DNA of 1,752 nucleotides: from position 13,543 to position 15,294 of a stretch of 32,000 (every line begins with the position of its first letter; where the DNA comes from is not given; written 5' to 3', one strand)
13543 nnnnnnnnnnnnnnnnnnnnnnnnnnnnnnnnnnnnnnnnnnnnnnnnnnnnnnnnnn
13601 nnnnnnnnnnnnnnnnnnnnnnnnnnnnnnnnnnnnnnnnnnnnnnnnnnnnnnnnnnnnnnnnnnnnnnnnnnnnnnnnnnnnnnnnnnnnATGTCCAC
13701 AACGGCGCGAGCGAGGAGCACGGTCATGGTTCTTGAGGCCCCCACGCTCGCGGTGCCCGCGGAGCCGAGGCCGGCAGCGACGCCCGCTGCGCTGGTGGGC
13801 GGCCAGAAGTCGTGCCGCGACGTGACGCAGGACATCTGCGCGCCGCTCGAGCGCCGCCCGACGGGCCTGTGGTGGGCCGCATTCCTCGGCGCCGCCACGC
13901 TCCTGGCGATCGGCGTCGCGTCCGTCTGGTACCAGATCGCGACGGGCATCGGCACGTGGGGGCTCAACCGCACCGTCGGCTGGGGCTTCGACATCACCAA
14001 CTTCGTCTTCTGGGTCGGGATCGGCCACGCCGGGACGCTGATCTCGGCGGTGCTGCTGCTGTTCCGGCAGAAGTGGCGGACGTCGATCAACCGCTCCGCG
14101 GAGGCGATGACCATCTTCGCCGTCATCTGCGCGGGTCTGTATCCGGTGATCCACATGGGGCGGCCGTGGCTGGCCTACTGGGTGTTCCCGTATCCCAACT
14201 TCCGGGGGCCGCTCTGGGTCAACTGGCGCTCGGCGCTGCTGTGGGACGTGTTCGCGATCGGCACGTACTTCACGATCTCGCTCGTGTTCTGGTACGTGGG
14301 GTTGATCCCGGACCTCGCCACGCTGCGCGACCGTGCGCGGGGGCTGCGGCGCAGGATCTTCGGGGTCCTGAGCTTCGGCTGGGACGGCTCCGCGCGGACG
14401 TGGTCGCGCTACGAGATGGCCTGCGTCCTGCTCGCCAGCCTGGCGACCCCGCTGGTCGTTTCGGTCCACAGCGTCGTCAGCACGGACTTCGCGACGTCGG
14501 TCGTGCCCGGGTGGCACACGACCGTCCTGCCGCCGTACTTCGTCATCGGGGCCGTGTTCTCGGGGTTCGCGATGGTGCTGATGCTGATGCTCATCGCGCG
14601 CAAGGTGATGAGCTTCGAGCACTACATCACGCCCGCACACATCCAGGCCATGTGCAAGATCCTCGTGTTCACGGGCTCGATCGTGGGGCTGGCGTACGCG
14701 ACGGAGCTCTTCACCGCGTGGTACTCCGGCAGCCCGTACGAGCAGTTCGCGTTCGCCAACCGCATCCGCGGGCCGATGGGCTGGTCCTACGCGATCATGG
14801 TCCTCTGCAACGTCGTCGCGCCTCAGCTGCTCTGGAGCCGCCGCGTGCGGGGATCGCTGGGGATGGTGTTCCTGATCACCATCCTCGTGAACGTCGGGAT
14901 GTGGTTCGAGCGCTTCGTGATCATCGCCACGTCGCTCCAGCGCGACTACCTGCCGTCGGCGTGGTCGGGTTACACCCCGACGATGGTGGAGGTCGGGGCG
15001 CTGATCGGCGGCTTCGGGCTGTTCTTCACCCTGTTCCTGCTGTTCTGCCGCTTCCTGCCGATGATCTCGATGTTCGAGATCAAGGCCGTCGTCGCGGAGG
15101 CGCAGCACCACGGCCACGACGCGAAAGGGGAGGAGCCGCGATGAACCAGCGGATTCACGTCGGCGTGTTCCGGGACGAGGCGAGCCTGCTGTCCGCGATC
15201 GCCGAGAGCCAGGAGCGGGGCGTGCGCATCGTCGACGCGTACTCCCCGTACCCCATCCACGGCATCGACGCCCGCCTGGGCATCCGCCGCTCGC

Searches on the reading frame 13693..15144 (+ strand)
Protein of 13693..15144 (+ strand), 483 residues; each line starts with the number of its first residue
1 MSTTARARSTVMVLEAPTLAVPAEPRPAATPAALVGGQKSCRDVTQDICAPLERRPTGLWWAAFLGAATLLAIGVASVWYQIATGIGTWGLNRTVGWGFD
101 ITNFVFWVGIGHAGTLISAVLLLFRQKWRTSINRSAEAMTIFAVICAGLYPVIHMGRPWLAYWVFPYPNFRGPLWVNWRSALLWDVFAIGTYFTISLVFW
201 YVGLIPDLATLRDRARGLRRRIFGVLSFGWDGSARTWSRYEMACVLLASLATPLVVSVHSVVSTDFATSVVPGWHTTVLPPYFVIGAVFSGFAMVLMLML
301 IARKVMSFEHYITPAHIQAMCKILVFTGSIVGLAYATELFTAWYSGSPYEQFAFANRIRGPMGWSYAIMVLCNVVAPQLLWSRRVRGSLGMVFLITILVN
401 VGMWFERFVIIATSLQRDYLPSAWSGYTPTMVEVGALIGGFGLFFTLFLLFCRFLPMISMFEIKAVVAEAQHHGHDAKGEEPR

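Call 4: search_protein_families(library=pfam, proteins=[window:13693-15144:+])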
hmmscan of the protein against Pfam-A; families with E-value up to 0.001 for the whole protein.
window:13693-15144:+ (483 aa): 1 family
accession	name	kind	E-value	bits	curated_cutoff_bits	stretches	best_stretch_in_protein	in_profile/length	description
PF03916.19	NrfD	-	9.5e-26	91.6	25.8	1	92-415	6-309/313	Polysulphide reductase, NrfD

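Call 23: search_protein_families(library=ncbifam, proteins=[window:13693-15144:+], max_evalue=0.00001)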
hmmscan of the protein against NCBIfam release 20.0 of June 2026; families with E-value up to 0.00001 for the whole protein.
window:13693-15144:+ (483 aa): 1 family
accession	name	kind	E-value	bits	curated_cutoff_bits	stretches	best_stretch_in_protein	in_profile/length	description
NF045798.1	DsrP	equivalog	5.3e-21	75.4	350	2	60-202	12-142/346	sulfate reduction electron transfer complex DsrMKJOP subunit DsrP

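Call 55: search_dna_similar(query=window:13693-15144:+, collection=plasmids, mode=protein, max_rows=25)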
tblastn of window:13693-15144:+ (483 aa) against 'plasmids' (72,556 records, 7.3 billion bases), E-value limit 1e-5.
Records with a match: 37; places in all: 38; records where one place covers at least 80% of the query: 20.
Best place of each record, by identity: <60% 37.
By first word of the organism name: Halomicrobium 7; Rhizobium 5; Haloferax 3; Mesorhizobium 2; Azospirillum 2; Methylobacterium 2; Halorubrum 2; Paludisphaera 1; Planctomyces 1; Paraburkholderia 1; and 11 more.
By predicted mobility (MOB-suite, as given by PLSDB): non-mobilizable 28; mobilizable 5; conjugative 4.
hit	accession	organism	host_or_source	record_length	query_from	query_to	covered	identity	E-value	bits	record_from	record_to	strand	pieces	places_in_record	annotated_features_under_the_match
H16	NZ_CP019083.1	Paludisphaera borealis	-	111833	44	482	91%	53.0%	8e-126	410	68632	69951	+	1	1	nrfD: NrfD/PsrC family molybdoenzyme membrane anchor subunit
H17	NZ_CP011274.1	Planctomyces sp. SH-PL62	cell culture,sugar beet rhizosphere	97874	61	479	87%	55.2%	4e-125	409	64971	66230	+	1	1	nrfD: NrfD/PsrC family molybdoenzyme membrane anchor subunit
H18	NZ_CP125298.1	Paraburkholderia sabiae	Mimosa caesalpiniifolia,cell ...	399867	43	480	91%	52.8%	5e-119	391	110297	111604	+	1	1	nrfD: NrfD/PsrC family molybdoenzyme membrane anchor subunit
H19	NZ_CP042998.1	Aquisphaera giovannonii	-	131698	44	475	89%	53.4%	2e-121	398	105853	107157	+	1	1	nrfD: NrfD/PsrC family molybdoenzyme membrane anchor subunit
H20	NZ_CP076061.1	Cupriavidus sp. EM10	Pure-cultured cell,sewage water sludge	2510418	43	482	91%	50.3%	3e-116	383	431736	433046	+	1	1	none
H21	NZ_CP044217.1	Mesorhizobium terrae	soil,soil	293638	37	471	90%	48.7%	2e-108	360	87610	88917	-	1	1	nrfD: NrfD/PsrC family molybdoenzyme membrane anchor subunit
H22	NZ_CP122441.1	Mesorhizobium sp. WSM4875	Cicer arietinum kabuli,cell culture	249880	77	471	82%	51.3%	4e-108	359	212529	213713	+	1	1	nrfD: NrfD/PsrC family molybdoenzyme membrane anchor subunit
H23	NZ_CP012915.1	Azospirillum brasilense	Digitaria eriantha,microbe,root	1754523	40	473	90%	46.5%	6e-102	342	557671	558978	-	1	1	none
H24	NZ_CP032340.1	Azospirillum brasilense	soil sample,Agricultural field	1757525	40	473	90%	46.5%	6e-102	342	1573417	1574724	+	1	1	none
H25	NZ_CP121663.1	Rhizobium sp. CB3090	Gliricidia sp.,cell culture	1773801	51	475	88%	46.9%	7e-91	310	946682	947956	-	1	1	record has no annotation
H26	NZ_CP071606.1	Rhizobium binae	lentil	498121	42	475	90%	45.9%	3e-99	334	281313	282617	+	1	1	nrfD: NrfD/PsrC family molybdoenzyme membrane anchor subunit | DUF3341 domain-containing protein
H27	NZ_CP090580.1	Methylobacterium radiotolerans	Pure isolate,Urban soil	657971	38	469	89%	45.4%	5e-99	333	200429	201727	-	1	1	nrfD: NrfD/PsrC family molybdoenzyme membrane anchor subunit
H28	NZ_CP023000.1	Rhizobium sp. 11515TR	Cell culture,agricultural soil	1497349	36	475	91%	44.4%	6e-93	316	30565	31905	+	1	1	record has no annotation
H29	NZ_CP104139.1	Rhizobium sp. WSM1274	Vicia sp.,cell culture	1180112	42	475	90%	45.0%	1e-96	327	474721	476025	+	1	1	record has no annotation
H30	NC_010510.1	Methylobacterium radiotolerans JCM 2831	-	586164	38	469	89%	45.2%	1e-98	332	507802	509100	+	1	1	nrfD: NrfD/PsrC family molybdoenzyme membrane anchor subunit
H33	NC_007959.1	Nitrobacter hamburgensis X14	-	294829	34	431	82%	46.0%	3e-86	296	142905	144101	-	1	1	nrfD: NrfD/PsrC family molybdoenzyme membrane anchor subunit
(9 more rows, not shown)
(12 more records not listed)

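Call 57: get_annotated_region(hit=H16, flank=13000)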
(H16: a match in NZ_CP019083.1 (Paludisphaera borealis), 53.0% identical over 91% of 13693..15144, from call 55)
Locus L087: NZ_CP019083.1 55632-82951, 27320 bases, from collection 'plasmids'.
description: Paludisphaera borealis strain PX4 plasmid PALBO1, complete sequence
organism: Paludisphaera borealis (NCBI taxid 1387353)
taxonomy: Bacteria; Planctomycetota; Planctomycetia; Isosphaerales; Isosphaeraceae; Paludisphaera; Paludisphaera borealis
host: -; source: -; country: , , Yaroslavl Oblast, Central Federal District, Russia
typing (MOB-suite, as given by PLSDB): non-mobilizable; replicon rep_cluster_171
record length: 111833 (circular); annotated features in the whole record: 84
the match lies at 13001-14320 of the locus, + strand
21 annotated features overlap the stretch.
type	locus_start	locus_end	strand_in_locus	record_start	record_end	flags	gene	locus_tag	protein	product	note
CDS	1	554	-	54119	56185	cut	-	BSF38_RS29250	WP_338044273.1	prolyl oligopeptidase family serine peptidase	GO:0006508 - proteolysis [Evidence IEA]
CDS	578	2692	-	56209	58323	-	-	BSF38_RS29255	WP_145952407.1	hypothetical protein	-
CDS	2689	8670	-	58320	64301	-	-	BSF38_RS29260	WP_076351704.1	hypothetical protein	-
CDS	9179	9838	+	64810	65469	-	-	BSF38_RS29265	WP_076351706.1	cytochrome c3 family protein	-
CDS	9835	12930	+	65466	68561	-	-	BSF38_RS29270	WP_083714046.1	TAT-variant-translocated molybdopterin oxidoreductase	-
CDS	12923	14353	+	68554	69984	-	nrfD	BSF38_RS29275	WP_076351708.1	NrfD/PsrC family molybdoenzyme membrane anchor subunit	-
CDS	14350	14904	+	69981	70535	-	-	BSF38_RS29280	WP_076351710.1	DUF3341 domain-containing protein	-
CDS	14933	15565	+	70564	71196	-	-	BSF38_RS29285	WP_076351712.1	cytochrome c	-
CDS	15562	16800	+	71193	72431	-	-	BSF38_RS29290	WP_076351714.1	hypothetical protein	-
CDS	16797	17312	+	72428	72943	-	-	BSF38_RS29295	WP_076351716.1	hypothetical protein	-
CDS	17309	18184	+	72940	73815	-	-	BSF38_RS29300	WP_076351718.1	SCO family protein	-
CDS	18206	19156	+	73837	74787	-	coxB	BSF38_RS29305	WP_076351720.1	cytochrome c oxidase subunit II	-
CDS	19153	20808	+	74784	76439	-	ctaD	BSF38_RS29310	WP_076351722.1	cytochrome c oxidase subunit I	-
CDS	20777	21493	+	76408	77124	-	-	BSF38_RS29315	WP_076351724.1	cytochrome c oxidase subunit 3 family protein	-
CDS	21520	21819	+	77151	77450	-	-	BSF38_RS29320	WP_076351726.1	cytochrome C oxidase subunit IV family protein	-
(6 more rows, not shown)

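Call 58: get_annotated_region(hit=H18, flank=12000)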
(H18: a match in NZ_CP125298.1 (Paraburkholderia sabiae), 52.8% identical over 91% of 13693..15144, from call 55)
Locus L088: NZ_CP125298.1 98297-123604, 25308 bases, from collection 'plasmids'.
description: Paraburkholderia sabiae strain LMG 24235 plasmid pPs24235_2, complete sequence
organism: Paraburkholderia sabiae (NCBI taxid 273251)
taxonomy: Bacteria; Pseudomonadota; Betaproteobacteria; Burkholderiales; Burkholderiaceae; Paraburkholderia; Paraburkholderia sabiae
host: -; source: Mimosa caesalpiniifolia,cell culture,root nodule; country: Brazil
typing (MOB-suite, as given by PLSDB): mobilizable; relaxase MOBP
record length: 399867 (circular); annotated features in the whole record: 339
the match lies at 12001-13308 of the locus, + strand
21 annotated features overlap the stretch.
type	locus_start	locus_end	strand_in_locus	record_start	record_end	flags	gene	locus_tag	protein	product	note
CDS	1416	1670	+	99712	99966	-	-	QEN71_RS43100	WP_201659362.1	hypothetical protein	-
CDS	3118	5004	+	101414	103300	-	-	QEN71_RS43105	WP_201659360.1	PQQ-binding-like beta-propeller repeat protein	-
CDS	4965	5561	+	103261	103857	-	-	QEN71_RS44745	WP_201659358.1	PQQ-binding-like beta-propeller repeat protein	-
CDS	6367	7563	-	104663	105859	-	-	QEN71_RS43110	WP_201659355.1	hypothetical protein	-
CDS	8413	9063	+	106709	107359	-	-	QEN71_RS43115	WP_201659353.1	cytochrome c3 family protein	-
CDS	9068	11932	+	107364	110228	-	-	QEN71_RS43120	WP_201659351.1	4Fe-4S dicluster domain-containing protein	-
CDS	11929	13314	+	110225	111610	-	nrfD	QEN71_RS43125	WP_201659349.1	NrfD/PsrC family molybdoenzyme membrane anchor subunit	-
CDS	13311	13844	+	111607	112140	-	-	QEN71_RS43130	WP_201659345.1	DUF3341 domain-containing protein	-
CDS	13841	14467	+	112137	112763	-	-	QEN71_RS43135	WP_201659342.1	cytochrome c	-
CDS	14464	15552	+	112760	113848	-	-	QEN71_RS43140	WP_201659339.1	hypothetical protein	-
CDS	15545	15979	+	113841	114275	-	-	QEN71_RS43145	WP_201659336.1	hypothetical protein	-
CDS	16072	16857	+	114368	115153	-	-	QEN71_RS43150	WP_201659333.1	SCO family protein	-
CDS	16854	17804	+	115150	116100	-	coxB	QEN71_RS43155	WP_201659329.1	cytochrome c oxidase subunit II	-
CDS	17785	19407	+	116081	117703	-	ctaD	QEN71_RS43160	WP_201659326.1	cytochrome c oxidase subunit I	-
CDS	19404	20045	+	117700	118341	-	-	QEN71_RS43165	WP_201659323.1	cytochrome c oxidase subunit 3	-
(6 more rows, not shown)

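Call 59: get_annotated_region(hit=H33, flank=12000)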
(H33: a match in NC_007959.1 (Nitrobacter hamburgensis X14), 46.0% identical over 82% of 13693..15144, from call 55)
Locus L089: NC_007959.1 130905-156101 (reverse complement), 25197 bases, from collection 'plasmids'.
description: Nitrobacter hamburgensis X14 plasmid 1, complete sequence
organism: Nitrobacter hamburgensis X14 (NCBI taxid 323097)
taxonomy: Bacteria; Pseudomonadota; Alphaproteobacteria; Hyphomicrobiales; Nitrobacteraceae; Nitrobacter; Nitrobacter hamburgensis; Nitrobacter hamburgensis X14
host: -; source: -; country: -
typing (MOB-suite, as given by PLSDB): mobilizable; replicon rep_cluster_472; relaxase MOBP
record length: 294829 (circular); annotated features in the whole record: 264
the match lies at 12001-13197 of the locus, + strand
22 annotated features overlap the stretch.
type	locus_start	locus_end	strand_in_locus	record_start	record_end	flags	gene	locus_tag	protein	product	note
CDS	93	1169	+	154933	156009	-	-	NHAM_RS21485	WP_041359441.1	flavodoxin family protein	-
CDS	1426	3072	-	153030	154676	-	-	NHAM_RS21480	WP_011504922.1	GMC family oxidoreductase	-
CDS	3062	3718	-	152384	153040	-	-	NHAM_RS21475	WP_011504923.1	gluconate 2-dehydrogenase subunit 3 family protein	-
CDS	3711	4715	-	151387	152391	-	-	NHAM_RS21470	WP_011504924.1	hypothetical protein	-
CDS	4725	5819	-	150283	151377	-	-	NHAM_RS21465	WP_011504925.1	enolase C-terminal domain-like protein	-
CDS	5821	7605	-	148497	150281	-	-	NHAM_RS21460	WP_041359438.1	thiamine pyrophosphate-requiring protein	-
CDS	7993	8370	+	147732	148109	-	-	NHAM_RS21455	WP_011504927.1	sensory rhodopsin transducer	-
CDS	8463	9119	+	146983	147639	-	-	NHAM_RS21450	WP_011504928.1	cytochrome c3 family protein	-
CDS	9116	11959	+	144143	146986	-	-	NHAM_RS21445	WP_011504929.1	4Fe-4S dicluster domain-containing protein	-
CDS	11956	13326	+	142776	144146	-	nrfD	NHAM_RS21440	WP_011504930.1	NrfD/PsrC family molybdoenzyme membrane anchor subunit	-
CDS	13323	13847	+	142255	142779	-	-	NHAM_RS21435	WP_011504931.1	DUF3341 domain-containing protein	-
CDS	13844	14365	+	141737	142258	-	-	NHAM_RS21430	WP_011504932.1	cytochrome c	-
CDS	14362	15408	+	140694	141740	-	-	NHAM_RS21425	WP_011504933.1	hypothetical protein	-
CDS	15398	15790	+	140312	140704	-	-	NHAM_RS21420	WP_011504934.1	hypothetical protein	-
CDS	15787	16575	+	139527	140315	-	-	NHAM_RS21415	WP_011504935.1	SCO family protein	-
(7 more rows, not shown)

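Call 60: get_annotated_region(hit=H21, flank=12000)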
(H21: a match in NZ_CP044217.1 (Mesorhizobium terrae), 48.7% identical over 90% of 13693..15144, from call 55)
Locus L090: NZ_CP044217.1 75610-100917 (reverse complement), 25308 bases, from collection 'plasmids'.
description: Mesorhizobium terrae strain NIBRBAC000500504 plasmid unnamed, complete sequence
organism: Mesorhizobium terrae (NCBI taxid 2725666)
taxonomy: Bacteria; Pseudomonadota; Alphaproteobacteria; Hyphomicrobiales; Phyllobacteriaceae; Mesorhizobium; Mesorhizobium terrae
host: -; source: soil,soil; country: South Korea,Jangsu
typing (MOB-suite, as given by PLSDB): mobilizable; replicon rep_cluster_2428; relaxase MOBP
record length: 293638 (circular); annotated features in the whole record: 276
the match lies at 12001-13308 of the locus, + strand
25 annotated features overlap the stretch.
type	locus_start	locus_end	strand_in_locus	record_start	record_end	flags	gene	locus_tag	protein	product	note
CDS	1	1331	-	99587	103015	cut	-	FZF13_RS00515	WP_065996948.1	response regulator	GO:0000160 - phosphorelay signal transduction system [Evidence IEA]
CDS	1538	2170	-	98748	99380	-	-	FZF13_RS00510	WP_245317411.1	response regulator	GO:0000160 - phosphorelay signal transduction system [Evidence IEA]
CDS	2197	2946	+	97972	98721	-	-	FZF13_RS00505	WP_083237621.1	Crp/Fnr family transcriptional regulator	GO:0006355 - regulation of DNA-templated transcription [Evidence IEA]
CDS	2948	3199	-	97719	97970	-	-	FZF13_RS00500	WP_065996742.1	hypothetical protein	-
CDS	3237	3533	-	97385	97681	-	-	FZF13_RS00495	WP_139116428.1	hypothetical protein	-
CDS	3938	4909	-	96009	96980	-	-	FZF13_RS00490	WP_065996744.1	SDR family oxidoreductase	-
CDS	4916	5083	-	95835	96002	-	-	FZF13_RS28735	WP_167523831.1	hypothetical protein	-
CDS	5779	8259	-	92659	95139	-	-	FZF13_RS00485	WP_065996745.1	membrane-bound PQQ-dependent dehydrogenase, glucose/quinate/shikimate family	-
CDS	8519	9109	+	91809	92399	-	-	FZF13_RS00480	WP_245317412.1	cytochrome c3 family protein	-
CDS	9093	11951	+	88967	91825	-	-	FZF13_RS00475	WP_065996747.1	4Fe-4S dicluster domain-containing protein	-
CDS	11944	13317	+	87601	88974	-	nrfD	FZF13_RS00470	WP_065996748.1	NrfD/PsrC family molybdoenzyme membrane anchor subunit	-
CDS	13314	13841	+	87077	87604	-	-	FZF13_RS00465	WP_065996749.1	DUF3341 domain-containing protein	-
CDS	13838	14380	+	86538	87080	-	-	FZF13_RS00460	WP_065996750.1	cytochrome c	-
CDS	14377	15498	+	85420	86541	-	-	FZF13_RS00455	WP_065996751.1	hypothetical protein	-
CDS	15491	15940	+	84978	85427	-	-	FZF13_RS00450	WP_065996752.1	hypothetical protein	-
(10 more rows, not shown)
